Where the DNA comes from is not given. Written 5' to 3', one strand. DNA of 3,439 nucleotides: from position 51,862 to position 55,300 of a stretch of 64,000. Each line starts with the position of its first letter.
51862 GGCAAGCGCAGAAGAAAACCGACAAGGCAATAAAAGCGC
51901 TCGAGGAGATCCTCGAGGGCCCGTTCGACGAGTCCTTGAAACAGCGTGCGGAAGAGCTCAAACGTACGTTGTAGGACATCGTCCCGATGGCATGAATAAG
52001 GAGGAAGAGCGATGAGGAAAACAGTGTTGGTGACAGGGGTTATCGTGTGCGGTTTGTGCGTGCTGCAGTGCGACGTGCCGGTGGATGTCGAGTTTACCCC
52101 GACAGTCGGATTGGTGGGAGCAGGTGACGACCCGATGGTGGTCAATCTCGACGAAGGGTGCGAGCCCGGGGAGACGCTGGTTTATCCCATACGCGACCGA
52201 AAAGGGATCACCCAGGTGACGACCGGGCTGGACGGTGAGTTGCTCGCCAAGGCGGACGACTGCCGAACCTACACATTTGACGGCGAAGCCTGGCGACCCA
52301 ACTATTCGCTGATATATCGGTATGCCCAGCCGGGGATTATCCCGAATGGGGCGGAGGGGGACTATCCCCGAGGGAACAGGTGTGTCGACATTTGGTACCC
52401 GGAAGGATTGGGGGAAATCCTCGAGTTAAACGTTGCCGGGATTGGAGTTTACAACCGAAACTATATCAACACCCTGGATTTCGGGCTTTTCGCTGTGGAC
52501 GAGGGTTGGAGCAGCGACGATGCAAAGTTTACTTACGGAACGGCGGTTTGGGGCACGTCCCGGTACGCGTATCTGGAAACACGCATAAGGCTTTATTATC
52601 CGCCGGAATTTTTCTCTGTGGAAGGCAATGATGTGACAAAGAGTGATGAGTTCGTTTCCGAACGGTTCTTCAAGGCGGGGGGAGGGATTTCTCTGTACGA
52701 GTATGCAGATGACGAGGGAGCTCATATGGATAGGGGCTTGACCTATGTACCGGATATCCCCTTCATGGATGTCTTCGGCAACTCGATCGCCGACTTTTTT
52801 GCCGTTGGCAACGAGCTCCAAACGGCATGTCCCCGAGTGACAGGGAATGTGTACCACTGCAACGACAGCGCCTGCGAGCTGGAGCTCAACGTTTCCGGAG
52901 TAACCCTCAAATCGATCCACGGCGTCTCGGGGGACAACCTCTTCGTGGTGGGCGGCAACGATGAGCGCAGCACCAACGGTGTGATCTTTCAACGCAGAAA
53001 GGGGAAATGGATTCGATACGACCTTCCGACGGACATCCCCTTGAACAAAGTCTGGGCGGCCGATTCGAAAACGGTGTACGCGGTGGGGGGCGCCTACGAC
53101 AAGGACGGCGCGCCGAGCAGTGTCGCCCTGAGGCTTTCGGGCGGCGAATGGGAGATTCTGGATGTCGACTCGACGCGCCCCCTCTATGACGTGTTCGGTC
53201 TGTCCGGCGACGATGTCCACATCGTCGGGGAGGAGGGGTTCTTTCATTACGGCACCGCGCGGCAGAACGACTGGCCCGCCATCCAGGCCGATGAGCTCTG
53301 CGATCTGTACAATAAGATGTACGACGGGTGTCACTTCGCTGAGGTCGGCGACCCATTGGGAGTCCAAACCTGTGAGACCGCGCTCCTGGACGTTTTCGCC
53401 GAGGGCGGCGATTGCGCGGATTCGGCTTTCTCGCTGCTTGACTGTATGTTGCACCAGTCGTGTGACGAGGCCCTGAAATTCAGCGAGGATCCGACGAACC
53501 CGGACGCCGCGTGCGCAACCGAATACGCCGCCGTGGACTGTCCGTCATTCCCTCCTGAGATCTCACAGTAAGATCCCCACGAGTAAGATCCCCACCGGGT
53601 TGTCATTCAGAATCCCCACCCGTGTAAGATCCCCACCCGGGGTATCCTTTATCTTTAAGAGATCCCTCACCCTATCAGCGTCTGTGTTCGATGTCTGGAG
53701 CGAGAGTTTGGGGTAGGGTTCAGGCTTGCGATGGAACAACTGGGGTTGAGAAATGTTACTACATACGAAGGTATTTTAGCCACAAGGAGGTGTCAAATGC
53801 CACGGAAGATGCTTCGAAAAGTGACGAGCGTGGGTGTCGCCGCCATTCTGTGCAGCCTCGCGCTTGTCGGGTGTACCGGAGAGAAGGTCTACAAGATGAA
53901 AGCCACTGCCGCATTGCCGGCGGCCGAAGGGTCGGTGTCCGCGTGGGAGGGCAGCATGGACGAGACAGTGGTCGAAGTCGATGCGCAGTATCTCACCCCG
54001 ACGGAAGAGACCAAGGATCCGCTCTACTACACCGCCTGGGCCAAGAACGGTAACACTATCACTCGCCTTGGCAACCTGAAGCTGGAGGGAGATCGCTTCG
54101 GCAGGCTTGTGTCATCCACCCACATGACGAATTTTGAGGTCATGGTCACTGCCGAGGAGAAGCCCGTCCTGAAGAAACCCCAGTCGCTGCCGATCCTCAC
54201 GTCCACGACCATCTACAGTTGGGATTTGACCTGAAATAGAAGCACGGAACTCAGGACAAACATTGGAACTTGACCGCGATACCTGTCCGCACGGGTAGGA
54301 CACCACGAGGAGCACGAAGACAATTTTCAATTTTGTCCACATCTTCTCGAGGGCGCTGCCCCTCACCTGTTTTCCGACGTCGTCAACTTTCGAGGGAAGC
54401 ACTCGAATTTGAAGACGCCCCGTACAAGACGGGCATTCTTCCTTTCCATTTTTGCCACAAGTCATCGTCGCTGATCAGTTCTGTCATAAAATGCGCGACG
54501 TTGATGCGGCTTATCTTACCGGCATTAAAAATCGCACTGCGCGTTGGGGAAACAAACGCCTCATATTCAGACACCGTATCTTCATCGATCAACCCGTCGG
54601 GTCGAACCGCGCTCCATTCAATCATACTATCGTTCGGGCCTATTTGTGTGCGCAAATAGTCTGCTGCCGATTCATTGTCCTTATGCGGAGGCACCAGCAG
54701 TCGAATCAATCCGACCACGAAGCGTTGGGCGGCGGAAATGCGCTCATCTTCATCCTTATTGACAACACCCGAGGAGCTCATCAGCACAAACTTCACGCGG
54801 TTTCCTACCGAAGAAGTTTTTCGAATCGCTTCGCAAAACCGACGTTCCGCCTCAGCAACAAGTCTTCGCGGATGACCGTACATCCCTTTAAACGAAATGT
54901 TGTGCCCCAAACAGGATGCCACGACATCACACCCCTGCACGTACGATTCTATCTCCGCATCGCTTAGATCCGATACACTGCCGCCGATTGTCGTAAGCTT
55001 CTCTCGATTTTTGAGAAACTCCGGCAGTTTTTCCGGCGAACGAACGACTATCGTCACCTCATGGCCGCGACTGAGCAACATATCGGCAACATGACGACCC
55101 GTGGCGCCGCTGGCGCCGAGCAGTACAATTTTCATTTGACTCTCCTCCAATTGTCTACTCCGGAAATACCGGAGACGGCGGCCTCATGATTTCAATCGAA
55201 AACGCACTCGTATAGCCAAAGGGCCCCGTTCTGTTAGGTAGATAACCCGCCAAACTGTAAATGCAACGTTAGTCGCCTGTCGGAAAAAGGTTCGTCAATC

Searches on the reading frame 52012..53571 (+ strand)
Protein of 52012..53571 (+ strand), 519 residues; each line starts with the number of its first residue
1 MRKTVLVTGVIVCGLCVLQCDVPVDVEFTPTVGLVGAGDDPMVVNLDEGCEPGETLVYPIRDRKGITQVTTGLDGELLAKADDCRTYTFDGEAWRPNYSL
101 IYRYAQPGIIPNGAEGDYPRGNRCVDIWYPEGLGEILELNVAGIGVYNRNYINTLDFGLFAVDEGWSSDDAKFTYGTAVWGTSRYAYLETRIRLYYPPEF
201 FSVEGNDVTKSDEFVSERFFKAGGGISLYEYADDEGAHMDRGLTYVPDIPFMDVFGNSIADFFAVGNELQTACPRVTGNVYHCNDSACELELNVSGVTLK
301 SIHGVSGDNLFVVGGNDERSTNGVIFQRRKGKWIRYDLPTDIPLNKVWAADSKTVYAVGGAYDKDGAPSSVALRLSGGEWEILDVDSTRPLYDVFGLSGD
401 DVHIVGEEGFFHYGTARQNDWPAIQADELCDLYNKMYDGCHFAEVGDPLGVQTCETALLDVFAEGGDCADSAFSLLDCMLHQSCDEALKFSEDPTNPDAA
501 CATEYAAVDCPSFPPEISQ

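Call 47: list_cluster_members(proteins=[window:52012-53571:+, window:61877-63220:+, window:57125-58906:+, window:45672-46301:+, window:55526-56206:-, window:59890-60681:-, window:61234-61707:-, window:46631-48052:+])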
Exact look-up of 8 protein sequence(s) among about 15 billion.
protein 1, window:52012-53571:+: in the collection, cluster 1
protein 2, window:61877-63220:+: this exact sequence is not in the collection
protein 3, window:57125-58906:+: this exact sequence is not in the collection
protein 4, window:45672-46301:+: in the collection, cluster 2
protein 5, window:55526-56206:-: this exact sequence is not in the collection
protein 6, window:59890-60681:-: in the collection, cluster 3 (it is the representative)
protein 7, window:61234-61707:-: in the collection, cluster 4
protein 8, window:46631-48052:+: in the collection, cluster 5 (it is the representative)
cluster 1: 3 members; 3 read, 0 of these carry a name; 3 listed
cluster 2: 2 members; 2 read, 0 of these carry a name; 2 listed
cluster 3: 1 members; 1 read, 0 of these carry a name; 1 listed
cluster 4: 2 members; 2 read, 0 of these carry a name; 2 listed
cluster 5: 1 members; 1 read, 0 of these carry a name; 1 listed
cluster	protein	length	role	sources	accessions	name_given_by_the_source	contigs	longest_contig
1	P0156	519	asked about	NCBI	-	-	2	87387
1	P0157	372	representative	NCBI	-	-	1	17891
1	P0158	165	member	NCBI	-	-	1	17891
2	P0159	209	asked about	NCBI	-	-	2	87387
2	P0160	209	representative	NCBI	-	-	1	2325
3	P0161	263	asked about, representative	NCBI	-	-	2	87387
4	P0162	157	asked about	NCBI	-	-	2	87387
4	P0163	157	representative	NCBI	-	-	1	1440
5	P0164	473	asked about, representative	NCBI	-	-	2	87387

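Call 49: find_encoding_contigs(protein=P0160, flank=10000, max_places=4)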
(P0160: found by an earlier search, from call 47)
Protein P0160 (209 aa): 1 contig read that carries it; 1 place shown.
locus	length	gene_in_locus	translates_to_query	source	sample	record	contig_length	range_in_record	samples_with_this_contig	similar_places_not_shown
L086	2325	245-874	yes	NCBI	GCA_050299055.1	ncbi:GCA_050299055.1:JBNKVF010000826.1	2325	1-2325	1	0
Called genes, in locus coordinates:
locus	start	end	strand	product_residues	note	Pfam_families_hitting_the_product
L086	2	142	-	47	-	?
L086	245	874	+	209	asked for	-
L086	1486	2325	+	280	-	?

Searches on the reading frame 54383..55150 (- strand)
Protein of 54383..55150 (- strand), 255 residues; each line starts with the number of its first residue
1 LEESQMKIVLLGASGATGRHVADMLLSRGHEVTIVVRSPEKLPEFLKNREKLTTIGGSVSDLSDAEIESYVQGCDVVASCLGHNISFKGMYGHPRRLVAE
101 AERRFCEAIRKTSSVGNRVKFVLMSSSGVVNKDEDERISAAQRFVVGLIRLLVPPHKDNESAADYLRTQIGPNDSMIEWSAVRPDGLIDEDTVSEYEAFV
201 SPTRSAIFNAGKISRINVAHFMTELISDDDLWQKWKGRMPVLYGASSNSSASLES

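Call 76: search_protein_families(library=ncbifam, proteins=[window:54383-55150:-], max_evalue=0.01)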
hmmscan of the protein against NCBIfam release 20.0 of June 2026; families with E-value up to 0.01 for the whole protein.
window:54383-55150:- (255 aa): 27 families (the best 25 are shown)
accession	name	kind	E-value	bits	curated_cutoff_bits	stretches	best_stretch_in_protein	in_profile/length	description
NF007039.0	PRK09496.3-2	equivalog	7.3e-06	25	293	1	6-63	1-56/446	Trk system potassium transporter TrkA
NF006565.0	PRK09072.1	equivalog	4.3e-05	23.2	238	1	1-67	1-66/265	SDR family oxidoreductase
NF006409.0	PRK08655.1-3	equivalog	0.00012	21.8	310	1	6-46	1-41/290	prephenate dehydrogenase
NF004453.0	PRK05786.1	equivalog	0.00012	21.7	243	1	5-78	5-79/238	3-ketoacyl-(acyl-carrier-protein) reductase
NF004520.0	PRK05865.1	equivalog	0.0002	19.4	1509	1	6-81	1-69/854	sugar epimerase family protein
TIGR03466.1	HpnA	hypoth_equivalog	0.00024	20.1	367.65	1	7-79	2-70/327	hopanoid-associated sugar epimerase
TIGR01777.1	yfcH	hypoth_equivalog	0.00026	20.7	207.35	1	8-86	1-70/292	TIGR01777 family oxidoreductase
NF005449.0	PRK07041.1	equivalog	0.00036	20.4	257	1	5-65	7-67/240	SDR family oxidoreductase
NF050030.1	thlkprotThyD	equivalog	0.00071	18.8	400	1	6-128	1-123/305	thylakoid membrane protein ThyD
NF004824.0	PRK06180.1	subfamily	0.00085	18.6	298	1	5-64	4-61/279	oxidoreductase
NF005754.0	PRK07578.1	equivalog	0.0012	18.8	167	1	6-40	1-34/200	short chain dehydrogenase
NF058621.1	DiazavRedAvaA7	equivalog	0.0012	18.5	400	1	6-41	1-36/304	3-diazoavenalumate denitrifying reductase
NF004204.0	PRK05653.2-5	subfamily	0.0012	18.3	352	1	7-66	5-58/226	3-oxoacyl-ACP reductase FabG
NF009466.0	PRK12826.1-2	subfamily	0.0015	18.1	222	1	5-61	3-64/248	3-oxoacyl-ACP reductase FabG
NF007038.0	PRK09496.2-6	equivalog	0.0018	17.1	374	1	6-79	1-71/445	Trk system potassium transporter TrkA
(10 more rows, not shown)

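Call 77: search_protein_families(library=pfam, proteins=[window:54383-55150:-], max_evalue=0.01)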
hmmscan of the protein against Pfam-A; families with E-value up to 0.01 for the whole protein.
window:54383-55150:- (255 aa): 9 families
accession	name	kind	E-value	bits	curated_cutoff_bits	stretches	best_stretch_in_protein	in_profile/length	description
PF13460.12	NAD_binding_10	-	4.1e-28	98.9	27.2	1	12-228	1-183/184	NAD(P)H-binding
PF01370.27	Epimerase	-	2.6e-08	34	20.9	1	8-135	1-124/240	NAD dependent epimerase/dehydratase family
PF05368.20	NmrA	-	1.1e-06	29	27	1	6-82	3-78/298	NmrA-like family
PF03435.24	Sacchrp_dh_NADP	-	1.2e-05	26.1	25.1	1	8-83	1-78/129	Saccharopine dehydrogenase NADP binding domain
PF01118.30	Semialdhyde_dh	-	0.0005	20.9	26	1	7-87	1-80/121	Semialdehyde dehydrogenase, NAD binding domain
PF01488.26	Shikimate_DH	-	0.00065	20.2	24.3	1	4-83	11-85/138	Shikimate / quinate 5-dehydrogenase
PF02558.23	ApbA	-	0.0022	18.1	22.2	1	10-77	3-70/150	Ketopantoate reductase PanE/ApbA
PF03446.21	NAD_binding_2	-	0.0025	18.3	21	1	15-99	8-81/161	NAD binding domain of 6-phosphogluconate dehydrogenase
PF00106.31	adh_short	-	0.0074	16.2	26.6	0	8-68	3-65/195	short chain dehydrogenase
